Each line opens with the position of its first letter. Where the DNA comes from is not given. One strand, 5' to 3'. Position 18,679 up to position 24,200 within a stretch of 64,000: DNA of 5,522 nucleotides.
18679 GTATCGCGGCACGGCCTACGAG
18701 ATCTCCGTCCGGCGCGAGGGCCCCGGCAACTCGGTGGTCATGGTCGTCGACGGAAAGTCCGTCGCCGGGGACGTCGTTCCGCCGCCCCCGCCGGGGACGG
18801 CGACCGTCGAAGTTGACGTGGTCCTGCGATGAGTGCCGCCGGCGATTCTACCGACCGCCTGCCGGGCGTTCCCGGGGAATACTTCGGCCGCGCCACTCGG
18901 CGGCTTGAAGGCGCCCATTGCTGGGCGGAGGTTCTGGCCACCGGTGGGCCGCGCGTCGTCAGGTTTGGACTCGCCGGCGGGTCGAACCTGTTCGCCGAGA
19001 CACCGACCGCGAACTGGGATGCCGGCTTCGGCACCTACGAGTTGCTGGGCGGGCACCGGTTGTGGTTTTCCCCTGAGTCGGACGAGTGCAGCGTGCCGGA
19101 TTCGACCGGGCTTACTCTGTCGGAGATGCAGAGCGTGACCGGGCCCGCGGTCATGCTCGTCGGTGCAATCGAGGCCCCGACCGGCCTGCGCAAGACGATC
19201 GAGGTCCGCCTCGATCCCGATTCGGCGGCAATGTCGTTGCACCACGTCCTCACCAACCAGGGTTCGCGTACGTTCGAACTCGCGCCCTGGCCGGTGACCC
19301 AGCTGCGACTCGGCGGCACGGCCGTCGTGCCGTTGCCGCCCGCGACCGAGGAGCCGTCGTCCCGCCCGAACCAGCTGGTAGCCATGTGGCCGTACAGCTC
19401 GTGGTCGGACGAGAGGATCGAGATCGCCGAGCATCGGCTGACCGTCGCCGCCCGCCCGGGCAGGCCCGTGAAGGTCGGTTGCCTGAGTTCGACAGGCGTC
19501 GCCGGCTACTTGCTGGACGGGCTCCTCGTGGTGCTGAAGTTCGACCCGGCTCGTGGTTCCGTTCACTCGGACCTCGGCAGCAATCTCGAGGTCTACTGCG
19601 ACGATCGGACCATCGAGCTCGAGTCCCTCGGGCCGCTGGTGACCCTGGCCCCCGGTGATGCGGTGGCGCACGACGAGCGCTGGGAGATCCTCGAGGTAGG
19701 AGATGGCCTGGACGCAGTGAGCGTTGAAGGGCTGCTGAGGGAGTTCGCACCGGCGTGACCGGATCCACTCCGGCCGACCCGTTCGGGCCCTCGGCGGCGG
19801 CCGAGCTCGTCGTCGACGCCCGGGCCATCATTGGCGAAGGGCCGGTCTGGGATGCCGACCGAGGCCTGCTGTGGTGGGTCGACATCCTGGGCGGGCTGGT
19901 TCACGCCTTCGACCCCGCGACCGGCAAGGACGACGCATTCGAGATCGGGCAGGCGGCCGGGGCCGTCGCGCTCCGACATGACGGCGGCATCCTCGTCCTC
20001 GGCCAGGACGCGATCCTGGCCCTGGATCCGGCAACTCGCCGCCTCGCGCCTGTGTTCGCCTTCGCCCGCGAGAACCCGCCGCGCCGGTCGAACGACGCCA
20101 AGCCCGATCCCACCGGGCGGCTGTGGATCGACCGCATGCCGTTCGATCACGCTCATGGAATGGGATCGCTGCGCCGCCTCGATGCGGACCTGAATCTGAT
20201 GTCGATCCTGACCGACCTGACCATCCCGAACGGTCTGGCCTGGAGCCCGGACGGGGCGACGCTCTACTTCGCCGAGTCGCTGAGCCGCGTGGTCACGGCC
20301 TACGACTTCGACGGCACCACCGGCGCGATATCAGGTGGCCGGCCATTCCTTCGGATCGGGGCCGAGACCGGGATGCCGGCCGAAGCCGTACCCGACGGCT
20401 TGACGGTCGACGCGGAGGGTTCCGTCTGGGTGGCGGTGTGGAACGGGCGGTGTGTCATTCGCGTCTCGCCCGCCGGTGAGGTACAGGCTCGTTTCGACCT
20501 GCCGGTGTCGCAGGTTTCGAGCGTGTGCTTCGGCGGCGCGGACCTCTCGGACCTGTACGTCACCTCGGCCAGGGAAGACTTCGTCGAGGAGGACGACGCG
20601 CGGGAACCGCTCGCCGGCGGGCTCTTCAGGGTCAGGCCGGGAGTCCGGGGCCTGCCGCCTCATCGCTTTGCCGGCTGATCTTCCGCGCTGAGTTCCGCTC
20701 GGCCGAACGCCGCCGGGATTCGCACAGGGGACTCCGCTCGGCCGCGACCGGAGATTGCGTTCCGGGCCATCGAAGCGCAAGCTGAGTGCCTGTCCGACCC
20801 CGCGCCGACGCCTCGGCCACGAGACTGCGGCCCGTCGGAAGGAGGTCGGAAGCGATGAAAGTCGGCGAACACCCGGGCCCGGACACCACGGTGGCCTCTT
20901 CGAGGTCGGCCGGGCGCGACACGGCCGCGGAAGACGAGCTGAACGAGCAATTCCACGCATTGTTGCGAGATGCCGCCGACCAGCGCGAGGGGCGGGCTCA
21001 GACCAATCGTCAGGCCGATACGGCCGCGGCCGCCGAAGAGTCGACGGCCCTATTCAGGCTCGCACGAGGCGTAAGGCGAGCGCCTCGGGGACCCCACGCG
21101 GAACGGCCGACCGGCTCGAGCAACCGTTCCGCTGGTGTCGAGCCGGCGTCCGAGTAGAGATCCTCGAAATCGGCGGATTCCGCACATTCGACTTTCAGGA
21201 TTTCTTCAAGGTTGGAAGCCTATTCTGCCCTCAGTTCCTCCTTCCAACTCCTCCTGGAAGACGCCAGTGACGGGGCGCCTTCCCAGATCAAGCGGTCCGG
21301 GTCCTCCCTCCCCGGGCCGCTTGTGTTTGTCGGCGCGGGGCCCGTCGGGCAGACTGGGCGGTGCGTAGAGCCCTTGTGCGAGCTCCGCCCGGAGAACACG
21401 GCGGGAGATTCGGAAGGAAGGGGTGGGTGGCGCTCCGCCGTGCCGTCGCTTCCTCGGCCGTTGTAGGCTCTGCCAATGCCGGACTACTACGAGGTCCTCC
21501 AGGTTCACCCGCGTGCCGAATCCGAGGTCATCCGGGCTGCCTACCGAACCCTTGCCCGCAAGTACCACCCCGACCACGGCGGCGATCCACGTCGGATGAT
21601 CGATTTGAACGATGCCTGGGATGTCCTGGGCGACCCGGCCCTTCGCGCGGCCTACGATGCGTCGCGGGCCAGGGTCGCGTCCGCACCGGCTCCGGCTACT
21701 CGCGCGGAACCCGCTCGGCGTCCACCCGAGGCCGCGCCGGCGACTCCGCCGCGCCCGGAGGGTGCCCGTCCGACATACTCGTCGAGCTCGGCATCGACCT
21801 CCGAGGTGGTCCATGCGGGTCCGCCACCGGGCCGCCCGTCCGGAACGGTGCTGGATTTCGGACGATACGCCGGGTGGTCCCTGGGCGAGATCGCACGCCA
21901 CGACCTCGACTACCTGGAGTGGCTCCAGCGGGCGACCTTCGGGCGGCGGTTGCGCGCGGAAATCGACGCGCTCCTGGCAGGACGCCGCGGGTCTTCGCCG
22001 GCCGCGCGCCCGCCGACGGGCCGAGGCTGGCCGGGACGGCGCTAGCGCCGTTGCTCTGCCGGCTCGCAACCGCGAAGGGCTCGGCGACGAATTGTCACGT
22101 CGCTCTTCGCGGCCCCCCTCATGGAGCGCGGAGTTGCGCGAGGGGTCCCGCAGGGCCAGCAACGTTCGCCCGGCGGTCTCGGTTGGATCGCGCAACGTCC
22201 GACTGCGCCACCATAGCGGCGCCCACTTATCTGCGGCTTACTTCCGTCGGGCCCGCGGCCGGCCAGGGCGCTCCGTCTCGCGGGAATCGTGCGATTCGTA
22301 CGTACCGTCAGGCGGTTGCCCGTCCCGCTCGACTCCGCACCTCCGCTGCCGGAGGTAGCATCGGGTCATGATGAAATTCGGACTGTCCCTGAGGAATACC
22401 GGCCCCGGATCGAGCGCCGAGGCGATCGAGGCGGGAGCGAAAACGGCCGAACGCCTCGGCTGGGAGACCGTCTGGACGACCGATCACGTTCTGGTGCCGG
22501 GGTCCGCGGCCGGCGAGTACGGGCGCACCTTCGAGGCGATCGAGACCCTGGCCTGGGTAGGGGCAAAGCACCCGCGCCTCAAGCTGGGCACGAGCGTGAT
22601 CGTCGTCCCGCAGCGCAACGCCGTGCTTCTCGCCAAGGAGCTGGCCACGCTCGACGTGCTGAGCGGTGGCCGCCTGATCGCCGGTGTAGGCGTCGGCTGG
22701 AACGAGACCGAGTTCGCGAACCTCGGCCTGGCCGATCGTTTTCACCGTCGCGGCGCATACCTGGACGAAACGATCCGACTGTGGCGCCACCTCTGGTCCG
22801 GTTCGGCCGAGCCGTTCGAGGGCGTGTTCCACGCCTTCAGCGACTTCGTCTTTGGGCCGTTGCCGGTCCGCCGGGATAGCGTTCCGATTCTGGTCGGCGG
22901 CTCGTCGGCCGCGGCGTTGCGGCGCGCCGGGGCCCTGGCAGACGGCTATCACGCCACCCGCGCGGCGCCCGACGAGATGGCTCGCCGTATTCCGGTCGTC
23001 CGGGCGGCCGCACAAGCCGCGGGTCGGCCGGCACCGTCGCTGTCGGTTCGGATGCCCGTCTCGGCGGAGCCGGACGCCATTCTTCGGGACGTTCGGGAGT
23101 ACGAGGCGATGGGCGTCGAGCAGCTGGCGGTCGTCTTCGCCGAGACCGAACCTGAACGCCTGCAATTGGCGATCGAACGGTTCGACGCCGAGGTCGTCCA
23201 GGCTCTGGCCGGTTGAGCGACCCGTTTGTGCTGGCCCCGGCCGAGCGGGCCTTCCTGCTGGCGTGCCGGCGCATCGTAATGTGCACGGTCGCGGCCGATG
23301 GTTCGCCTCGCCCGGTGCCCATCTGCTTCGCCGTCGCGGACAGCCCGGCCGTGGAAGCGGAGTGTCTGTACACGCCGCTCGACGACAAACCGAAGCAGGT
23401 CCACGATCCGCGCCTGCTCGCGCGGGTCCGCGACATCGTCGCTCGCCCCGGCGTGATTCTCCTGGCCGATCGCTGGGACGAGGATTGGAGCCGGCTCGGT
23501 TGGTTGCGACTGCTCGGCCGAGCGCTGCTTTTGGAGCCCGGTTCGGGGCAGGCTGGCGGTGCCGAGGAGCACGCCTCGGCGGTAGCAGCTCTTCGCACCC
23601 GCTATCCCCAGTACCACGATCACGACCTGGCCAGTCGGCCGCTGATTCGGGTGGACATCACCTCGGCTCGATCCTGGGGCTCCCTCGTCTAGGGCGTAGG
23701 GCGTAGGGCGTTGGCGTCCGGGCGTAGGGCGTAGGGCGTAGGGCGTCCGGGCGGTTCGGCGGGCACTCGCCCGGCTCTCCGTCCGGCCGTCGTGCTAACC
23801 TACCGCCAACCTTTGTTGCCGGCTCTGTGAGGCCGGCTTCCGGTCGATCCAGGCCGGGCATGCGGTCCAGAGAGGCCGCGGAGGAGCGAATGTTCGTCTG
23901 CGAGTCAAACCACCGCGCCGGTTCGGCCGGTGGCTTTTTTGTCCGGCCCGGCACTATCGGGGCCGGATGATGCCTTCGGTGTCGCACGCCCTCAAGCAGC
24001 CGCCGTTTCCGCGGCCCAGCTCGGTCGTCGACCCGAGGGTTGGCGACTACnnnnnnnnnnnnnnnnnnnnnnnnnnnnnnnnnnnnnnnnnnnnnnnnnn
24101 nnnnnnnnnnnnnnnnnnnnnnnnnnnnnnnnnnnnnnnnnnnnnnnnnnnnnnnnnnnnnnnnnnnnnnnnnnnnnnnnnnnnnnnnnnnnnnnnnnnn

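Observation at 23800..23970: Thermus-type translation-coupled PyrR attenuator upstream of carA, with leader peptide overlapping carA start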

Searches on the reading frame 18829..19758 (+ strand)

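Call 8: search_protein_families(library=pfam, proteins=[window:18829-19758:+])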
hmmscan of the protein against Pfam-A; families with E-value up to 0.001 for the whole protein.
window:18829-19758:+ (309 aa): 0 families

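Call 9: search_protein_families(library=ncbifam, proteins=[window:18829-19758:+])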
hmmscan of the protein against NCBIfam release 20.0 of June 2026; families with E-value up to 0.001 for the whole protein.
window:18829-19758:+ (309 aa): 1 family
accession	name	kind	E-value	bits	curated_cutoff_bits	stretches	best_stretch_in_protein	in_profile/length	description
NF052227.1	TTE1925Mutarot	equivalog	1.5e-48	165.4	550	1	40-289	31-277/298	TTE1925 family mutarotase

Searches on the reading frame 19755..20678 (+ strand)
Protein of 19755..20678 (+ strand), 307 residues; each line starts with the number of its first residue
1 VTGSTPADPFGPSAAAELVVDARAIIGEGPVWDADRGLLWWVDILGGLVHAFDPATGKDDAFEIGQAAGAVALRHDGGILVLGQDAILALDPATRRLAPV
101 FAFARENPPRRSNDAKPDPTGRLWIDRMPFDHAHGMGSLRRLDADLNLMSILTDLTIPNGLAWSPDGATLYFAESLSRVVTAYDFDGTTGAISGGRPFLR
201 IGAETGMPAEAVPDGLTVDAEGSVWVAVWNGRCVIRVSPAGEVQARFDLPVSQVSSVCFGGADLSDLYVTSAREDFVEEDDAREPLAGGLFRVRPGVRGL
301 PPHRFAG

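Call 8: search_protein_families(library=pfam, proteins=[window:19755-20678:+])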
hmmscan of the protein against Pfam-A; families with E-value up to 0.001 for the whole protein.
window:19755-20678:+ (307 aa): 2 families
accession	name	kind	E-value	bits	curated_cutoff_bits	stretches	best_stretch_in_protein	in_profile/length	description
PF08450.18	SGL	-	3.6e-76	256.4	26.3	1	26-273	1-246/246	SMP-30/Gluconolactonase/LRE-like region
PF24684.1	Vgb_lyase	-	1.3e-05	24.6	50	0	209-273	95-158/290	Virginiamycin B lyase family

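Call 9: search_protein_families(library=ncbifam, proteins=[window:19755-20678:+])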
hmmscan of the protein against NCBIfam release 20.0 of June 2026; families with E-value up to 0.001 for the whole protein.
window:19755-20678:+ (307 aa): 0 families

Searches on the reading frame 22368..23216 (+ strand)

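Call 8: search_protein_families(library=pfam, proteins=[window:22368-23216:+])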
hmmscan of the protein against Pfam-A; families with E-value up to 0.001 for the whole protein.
window:22368-23216:+ (282 aa): 1 family
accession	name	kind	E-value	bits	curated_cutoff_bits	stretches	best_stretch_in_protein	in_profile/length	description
PF00296.26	Bac_luciferase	-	3.5e-47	161.7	27.9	1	9-246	8-245/314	Luciferase-like monooxygenase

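Call 9: search_protein_families(library=ncbifam, proteins=[window:22368-23216:+])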
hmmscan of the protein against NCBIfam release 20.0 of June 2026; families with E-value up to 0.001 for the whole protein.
window:22368-23216:+ (282 aa): 31 families (the best 25 are shown)
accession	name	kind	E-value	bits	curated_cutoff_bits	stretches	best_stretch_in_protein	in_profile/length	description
TIGR03619.1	F420_Rv2161c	subfamily_domain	4.3e-61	206.6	166.9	1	24-255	4-245/247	TIGR03619 family F420-dependent LLM class oxidoreductase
TIGR03560.1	F420_Rv1855c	subfamily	2e-38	132.5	231.4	1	11-224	6-221/227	TIGR03560 family F420-dependent LLM class oxidoreductase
TIGR03854.1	F420_MSMEG_3544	hypoth_equivalog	4.5e-26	91.8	295.6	1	54-222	40-205/290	TIGR03854 family LLM class F420-dependent oxidoreductase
TIGR03621.1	F420_MSMEG_2516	subfamily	6.8e-25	87.8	213.15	1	2-215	1-206/295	TIGR03621 family F420-dependent LLM class oxidoreductase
TIGR03564.1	F420_MSMEG_4879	subfamily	1.8e-24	86.8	234.25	1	24-238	5-207/265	TIGR03564 family F420-dependent LLM class oxidoreductase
TIGR03571.1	lucif_BA3436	subfamily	2.1e-24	86.4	303.9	1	23-259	36-269/304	TIGR03571 family LLM class oxidoreductase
NF002619.0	PRK02271.1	equivalog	6.2e-22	78.3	276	1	13-224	9-204/329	5,10-methylenetetrahydromethanopterin reductase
TIGR04021.1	LLM_DMSO2_sfnG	equivalog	1.5e-21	77.2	382.95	1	24-261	34-257/350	dimethylsulfone monooxygenase SfnG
TIGR04465.1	ArgArg_F420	equivalog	2.5e-19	69.6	470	1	21-229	63-266/364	F420-dependent hydroxymycolic acid dehydrogenase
TIGR03555.1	F420_mer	equivalog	1.3e-18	67.5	348.7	1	13-224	7-203/325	5,10-methylenetetrahydromethanopterin reductase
TIGR03856.1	F420_MSMEG_2906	subfamily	2.2e-18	66.7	243.7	1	18-121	16-117/249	LLM class F420-dependent oxidoreductase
TIGR03554.1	F420_G6P_DH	equivalog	4.7e-17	62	420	1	26-246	24-248/331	glucose-6-phosphate dehydrogenase (coenzyme-F420)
TIGR03557.1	F420_G6P_family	subfamily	2.2e-16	59.9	210.4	1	21-201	16-192/316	TIGR03557 family F420-dependent LLM class oxidoreductase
TIGR03857.1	F420_MSMEG_2249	hypoth_equivalog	8.4e-16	58.1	218.4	1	16-239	13-220/329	TIGR03857 family LLM class F420-dependent oxidoreductase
TIGR03565.1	alk_sulf_monoox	equivalog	3.4e-15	56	518.2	1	84-231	81-227/346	FMNH2-dependent alkanesulfonate monooxygenase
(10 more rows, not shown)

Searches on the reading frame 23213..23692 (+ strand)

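Call 8: search_protein_families(library=pfam, proteins=[window:23213-23692:+])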
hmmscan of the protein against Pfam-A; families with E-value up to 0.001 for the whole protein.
window:23213-23692:+ (159 aa): 1 family
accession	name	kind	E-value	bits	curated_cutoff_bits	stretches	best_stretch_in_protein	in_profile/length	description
PF01243.27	PNPOx_N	-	1.4e-06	29.2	28.1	1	9-155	3-119/120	Pyridoxamine 5'-phosphate oxidase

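Call 9: search_protein_families(library=ncbifam, proteins=[window:23213-23692:+])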
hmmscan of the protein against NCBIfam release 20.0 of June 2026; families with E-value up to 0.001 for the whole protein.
window:23213-23692:+ (159 aa): 2 families
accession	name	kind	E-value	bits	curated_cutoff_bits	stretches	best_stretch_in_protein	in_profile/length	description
TIGR03668.1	Rv0121_F420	hypoth_equivalog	2.4e-33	115.1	119.15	1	10-155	4-140/141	TIGR03668 family PPOX class F420-dependent oxidoreductase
TIGR03618.1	Rv1155_F420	subfamily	0.00075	19.7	79.05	0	12-131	2-98/127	TIGR03618 family F420-dependent PPOX class oxidoreductase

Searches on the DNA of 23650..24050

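Call 4: search_rna_families(source=window, start=23650, end=24050, threshold=evalue, max_evalue=10, show_alignments=5)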
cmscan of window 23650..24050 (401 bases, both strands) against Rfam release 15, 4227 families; matches with E-value up to 10: 5.
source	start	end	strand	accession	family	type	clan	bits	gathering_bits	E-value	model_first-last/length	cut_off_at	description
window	23851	23942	+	RF00515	PyrR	Cis-reg;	-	25.8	54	0.16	1-115/115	no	PyrR binding site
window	23767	23792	-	RF02336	GlsR1_miR6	Gene; snRNA; snoRNA; CD-box;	-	18.1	100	0.65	37-62/85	no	Giardia snoRNA GlsR1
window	23838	23957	+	RF02889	Sr006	Gene; sRNA;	-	14.2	100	8.4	1-124/124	no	Pseudomonas sRNA 6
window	23894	23949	+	RF00630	P26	Gene;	-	11.7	36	9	1-66/66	no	Pseudomonas sRNA P26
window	23705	23815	+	RF02602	BASRCI414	Gene; sRNA;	-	9.3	270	7.3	14-136/229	no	Brucella sRNA CI414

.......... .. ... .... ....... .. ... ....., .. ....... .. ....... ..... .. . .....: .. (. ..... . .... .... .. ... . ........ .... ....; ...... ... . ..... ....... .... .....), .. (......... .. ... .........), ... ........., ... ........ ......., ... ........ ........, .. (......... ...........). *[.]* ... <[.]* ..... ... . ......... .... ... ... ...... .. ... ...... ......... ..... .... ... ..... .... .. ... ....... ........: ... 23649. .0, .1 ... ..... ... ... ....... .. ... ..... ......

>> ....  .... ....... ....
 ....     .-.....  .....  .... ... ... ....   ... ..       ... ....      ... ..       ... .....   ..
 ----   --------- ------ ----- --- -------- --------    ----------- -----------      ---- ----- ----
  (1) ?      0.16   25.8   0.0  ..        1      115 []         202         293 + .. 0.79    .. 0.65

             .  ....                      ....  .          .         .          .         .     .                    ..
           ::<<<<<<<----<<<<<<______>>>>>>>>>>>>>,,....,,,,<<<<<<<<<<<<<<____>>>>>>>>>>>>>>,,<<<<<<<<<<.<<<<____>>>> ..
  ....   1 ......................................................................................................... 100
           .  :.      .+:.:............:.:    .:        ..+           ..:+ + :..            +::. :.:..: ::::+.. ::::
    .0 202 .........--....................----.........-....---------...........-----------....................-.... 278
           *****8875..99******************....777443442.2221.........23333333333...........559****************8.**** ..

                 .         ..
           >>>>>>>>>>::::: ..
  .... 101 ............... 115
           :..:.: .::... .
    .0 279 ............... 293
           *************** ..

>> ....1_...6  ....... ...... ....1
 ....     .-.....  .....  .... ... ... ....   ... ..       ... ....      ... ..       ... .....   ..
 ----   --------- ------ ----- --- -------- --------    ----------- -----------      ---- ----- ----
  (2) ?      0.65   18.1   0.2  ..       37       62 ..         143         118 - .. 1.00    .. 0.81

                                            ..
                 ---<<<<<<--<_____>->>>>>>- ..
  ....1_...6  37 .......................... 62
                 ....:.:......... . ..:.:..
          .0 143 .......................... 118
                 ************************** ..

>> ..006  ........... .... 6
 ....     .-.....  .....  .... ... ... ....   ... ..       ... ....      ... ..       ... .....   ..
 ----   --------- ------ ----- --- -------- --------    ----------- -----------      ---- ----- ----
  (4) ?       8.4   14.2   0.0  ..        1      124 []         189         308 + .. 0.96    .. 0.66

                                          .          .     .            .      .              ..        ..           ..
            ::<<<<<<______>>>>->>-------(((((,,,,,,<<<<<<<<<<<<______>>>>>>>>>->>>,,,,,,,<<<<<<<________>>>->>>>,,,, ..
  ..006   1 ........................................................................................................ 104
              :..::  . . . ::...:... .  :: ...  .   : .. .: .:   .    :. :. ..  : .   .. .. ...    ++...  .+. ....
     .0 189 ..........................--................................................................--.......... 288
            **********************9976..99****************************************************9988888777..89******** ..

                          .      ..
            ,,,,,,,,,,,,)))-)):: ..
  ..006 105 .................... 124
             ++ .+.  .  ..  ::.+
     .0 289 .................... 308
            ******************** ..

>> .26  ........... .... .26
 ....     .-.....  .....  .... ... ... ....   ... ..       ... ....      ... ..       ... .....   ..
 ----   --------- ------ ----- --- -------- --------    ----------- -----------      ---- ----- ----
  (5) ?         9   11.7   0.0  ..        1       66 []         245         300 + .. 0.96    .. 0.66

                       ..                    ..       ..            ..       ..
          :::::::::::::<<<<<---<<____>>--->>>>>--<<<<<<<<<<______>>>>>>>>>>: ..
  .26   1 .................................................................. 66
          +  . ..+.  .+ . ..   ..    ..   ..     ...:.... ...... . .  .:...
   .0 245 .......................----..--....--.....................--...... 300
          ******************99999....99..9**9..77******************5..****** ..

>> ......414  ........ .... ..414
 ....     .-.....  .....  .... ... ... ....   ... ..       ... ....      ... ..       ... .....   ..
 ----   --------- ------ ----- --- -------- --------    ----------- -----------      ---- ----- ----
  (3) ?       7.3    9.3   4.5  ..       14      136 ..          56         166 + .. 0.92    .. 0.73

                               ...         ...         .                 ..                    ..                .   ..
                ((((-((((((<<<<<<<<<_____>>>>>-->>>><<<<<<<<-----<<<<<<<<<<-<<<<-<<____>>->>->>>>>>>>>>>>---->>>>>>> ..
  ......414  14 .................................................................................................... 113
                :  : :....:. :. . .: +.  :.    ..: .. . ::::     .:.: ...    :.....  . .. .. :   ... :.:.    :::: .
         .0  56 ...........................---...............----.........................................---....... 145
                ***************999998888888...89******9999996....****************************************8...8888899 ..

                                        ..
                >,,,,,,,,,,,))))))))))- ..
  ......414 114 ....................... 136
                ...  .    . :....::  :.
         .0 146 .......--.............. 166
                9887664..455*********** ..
